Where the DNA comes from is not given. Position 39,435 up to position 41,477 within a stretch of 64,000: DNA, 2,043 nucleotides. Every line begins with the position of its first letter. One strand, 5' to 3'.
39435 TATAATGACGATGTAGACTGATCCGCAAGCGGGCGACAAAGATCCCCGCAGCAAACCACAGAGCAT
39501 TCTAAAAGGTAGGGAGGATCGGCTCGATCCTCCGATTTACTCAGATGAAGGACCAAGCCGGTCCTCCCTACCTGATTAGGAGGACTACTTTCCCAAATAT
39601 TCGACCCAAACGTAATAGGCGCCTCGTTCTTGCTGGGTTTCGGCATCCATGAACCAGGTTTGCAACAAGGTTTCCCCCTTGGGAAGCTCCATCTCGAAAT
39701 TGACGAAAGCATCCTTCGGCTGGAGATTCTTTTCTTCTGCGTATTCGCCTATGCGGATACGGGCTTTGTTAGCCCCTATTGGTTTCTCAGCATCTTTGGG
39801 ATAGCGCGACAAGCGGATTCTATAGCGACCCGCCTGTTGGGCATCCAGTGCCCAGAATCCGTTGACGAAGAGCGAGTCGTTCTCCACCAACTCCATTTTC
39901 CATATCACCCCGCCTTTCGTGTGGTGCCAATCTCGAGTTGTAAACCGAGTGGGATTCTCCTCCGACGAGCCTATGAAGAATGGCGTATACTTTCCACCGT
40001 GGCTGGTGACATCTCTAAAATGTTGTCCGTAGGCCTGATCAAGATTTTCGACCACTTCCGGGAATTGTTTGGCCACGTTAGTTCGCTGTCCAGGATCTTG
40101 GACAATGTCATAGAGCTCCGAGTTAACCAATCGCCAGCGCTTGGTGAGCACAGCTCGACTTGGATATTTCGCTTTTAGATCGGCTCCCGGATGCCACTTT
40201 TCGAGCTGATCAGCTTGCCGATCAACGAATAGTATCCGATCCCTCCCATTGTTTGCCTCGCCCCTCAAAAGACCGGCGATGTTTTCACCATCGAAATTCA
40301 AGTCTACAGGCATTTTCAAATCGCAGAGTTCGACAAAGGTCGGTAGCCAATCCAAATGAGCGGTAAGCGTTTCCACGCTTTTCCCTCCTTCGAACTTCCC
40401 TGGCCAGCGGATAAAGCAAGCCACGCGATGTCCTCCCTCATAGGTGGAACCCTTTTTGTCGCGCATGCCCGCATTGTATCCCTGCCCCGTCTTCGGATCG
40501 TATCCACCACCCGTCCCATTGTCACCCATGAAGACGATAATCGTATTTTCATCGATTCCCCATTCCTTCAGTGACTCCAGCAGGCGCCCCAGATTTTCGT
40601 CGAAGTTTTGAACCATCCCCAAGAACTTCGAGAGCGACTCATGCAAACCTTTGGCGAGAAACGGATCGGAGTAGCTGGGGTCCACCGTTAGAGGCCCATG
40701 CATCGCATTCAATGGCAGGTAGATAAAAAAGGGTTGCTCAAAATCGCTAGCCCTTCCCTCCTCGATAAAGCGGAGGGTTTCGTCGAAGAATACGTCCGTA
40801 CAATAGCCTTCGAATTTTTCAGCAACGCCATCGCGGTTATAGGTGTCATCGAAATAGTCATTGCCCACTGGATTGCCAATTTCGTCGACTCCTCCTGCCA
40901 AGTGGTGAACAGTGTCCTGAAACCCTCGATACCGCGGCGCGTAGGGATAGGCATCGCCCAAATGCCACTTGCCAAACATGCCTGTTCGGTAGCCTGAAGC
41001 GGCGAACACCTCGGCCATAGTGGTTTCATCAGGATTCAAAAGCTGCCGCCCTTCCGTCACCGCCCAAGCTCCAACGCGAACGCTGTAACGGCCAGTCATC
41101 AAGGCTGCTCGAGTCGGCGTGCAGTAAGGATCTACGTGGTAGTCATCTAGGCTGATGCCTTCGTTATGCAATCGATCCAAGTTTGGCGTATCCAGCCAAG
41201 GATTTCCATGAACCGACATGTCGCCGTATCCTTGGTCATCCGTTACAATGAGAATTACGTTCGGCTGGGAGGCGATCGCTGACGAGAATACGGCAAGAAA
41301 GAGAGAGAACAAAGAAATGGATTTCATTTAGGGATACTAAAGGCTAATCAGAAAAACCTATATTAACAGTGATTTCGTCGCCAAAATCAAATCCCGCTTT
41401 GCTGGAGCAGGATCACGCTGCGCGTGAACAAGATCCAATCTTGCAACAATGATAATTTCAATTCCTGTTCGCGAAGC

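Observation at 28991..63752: A 30-31-nt mini-element sits at the identical position inside three different REP variants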

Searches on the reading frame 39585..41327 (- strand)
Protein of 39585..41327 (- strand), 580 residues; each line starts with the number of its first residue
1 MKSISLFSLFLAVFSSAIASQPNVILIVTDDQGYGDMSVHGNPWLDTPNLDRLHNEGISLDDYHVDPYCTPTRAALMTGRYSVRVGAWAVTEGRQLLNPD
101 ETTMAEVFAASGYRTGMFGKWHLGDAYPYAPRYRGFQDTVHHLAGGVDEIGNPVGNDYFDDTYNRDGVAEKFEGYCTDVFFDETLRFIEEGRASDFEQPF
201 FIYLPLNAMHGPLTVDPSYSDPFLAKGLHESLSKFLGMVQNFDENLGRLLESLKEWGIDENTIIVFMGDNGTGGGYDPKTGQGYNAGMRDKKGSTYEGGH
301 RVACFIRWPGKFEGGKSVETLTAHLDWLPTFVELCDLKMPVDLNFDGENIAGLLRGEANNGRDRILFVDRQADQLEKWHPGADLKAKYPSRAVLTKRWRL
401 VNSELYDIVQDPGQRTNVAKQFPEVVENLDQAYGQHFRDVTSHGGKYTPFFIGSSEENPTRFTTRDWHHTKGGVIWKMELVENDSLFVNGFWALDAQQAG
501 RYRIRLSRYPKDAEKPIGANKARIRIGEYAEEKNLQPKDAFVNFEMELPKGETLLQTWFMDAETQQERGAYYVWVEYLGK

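Call 37: search_protein_families(library=pfam, proteins=[window:39585-41327:-])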
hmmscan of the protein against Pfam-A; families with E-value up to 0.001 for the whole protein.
window:39585-41327:- (580 aa): 3 families
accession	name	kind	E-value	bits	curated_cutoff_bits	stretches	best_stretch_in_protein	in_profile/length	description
PF00884.28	Sulfatase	-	4.6e-58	197.3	25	1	22-335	1-299/301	Sulfatase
PF16347.10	SGSH_C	-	2.6e-09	37.8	29.3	1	294-430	10-145/154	N-sulphoglucosamine sulphohydrolase, C-terminal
PF01663.27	Phosphodiest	-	9.2e-05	22.6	23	0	235-273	184-222/342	Type I phosphodiesterase / nucleotide pyrophosphatase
